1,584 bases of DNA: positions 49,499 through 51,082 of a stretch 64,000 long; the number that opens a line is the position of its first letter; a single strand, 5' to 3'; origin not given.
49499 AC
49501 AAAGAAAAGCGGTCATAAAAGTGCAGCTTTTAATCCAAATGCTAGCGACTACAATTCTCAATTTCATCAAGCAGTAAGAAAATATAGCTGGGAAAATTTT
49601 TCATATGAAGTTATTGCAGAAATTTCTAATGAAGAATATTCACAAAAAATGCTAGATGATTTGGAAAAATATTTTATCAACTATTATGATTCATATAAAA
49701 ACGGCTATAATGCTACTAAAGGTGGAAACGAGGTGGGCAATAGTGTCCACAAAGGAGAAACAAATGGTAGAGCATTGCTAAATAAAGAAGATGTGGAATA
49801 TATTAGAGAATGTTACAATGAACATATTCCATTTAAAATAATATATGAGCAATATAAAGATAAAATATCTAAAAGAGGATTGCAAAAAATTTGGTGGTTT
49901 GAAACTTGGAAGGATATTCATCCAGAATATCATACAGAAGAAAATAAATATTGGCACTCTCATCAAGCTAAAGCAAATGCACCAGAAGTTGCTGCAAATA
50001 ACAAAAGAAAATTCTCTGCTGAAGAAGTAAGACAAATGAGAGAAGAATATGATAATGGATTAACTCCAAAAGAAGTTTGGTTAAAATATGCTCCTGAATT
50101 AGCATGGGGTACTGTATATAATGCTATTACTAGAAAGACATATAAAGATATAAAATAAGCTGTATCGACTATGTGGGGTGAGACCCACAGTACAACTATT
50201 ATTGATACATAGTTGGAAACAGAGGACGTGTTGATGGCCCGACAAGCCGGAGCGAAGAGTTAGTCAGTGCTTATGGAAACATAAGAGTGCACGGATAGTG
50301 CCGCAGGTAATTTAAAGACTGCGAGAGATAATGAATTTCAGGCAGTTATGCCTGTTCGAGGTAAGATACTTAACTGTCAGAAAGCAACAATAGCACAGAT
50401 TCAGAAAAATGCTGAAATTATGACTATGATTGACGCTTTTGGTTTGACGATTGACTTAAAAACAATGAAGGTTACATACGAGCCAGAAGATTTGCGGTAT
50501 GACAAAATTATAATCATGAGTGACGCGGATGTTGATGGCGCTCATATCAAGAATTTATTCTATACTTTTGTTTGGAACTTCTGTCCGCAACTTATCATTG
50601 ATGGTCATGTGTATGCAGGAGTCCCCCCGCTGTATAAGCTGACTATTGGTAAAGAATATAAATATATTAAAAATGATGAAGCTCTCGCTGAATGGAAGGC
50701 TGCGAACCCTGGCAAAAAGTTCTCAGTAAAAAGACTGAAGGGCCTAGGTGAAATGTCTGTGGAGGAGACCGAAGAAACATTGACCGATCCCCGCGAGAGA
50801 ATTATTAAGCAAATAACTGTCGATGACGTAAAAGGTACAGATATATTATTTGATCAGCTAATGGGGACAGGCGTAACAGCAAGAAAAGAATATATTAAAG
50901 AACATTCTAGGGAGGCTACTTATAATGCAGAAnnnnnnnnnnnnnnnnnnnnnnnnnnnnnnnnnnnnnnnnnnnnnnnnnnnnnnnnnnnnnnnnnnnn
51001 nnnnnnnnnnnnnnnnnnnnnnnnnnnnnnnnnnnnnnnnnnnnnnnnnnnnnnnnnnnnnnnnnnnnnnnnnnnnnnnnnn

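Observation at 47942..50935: Group I intron with a frameshifted GIY-YIG HEG splitting the topoisomerase B-like gene at the Toprim EGDSAGG motif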

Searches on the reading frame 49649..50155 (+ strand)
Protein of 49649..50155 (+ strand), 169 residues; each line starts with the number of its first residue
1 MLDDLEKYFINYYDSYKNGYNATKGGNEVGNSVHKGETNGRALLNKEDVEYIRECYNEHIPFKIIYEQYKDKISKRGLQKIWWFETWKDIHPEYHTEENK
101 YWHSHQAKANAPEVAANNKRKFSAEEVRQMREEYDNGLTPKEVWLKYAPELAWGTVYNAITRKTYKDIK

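Call 6: search_protein_families(library=pfam, proteins=[window:49649-50155:+], max_evalue=0.01)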
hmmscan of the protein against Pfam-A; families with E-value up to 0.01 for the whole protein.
window:49649-50155:+ (169 aa): 0 families

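Call 55: find_encoding_contigs(protein=window:49649-50155:+, flank=6000, max_places=10)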
Protein window:49649-50155:+ (169 aa): 4 contigs read that carry it; 4 places shown.
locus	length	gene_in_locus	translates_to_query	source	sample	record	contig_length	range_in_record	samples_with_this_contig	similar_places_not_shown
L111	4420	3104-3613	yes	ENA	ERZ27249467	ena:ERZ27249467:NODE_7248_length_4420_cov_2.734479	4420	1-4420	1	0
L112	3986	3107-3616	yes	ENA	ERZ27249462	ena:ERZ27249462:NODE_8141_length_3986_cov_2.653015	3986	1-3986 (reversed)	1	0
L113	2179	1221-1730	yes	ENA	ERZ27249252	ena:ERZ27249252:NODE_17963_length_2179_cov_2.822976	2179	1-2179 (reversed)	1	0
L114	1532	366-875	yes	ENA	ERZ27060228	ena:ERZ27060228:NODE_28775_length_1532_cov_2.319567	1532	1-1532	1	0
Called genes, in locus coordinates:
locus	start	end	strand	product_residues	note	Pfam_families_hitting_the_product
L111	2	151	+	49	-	?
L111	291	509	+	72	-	-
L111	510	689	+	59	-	-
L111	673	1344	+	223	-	PF00075:RNase_H, PF13456:RVT_3 (weak)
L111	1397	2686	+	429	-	PF00204:DNA_gyraseB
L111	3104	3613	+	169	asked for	-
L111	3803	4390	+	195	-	PF01751:Toprim (weak), PF00986:DNA_gyraseB_C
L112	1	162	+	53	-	?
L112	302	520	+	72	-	-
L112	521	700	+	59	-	-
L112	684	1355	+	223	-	PF00075:RNase_H, PF13456:RVT_3 (weak)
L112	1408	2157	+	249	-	-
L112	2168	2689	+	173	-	PF00204:DNA_gyraseB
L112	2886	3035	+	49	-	-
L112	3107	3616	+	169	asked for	-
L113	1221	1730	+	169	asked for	-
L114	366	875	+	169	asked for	-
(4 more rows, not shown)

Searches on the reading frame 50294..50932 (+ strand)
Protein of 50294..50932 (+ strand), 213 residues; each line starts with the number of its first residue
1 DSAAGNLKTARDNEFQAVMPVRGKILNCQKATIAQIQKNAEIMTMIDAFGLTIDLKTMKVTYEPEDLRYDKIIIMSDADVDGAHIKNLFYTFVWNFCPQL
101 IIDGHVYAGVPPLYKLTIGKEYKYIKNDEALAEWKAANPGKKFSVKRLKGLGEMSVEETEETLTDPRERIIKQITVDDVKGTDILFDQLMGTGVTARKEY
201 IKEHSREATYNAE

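Call 6: search_protein_families(library=pfam, proteins=[window:50294-50932:+], max_evalue=0.01)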
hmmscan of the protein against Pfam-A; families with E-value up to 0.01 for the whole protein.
window:50294-50932:+ (213 aa): 4 families
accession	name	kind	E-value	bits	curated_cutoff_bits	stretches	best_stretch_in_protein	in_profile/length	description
PF00986.26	DNA_gyraseB_C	-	1.1e-16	61.1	29.8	1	141-202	2-63/63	DNA gyrase B subunit, carboxyl terminus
PF01751.28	Toprim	-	2.2e-12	47.4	23.1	1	1-99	8-86/96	Toprim domain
PF16898.10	TOPRIM_C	-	0.0005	20.7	29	1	112-209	4-102/128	C-terminal associated domain of TOPRIM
PF21249.2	GyrB_hook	-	0.0035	17.3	23.7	1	112-135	1-24/29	GyrB, hook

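Call 54: find_encoding_contigs(protein=window:50348-50932:+, flank=6000, max_places=10)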
Protein window:50348-50932:+ (195 aa): 1 contig read that carries it; 1 place shown.
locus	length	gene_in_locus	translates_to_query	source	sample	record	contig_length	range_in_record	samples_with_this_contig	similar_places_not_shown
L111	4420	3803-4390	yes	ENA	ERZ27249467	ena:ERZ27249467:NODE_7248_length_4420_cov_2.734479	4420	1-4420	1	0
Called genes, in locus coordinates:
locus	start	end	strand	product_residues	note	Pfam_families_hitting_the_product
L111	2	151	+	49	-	?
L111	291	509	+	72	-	-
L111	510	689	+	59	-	-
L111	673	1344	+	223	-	PF00075:RNase_H, PF13456:RVT_3 (weak)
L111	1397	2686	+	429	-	PF00204:DNA_gyraseB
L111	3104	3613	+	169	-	-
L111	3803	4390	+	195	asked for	PF01751:Toprim (weak), PF00986:DNA_gyraseB_C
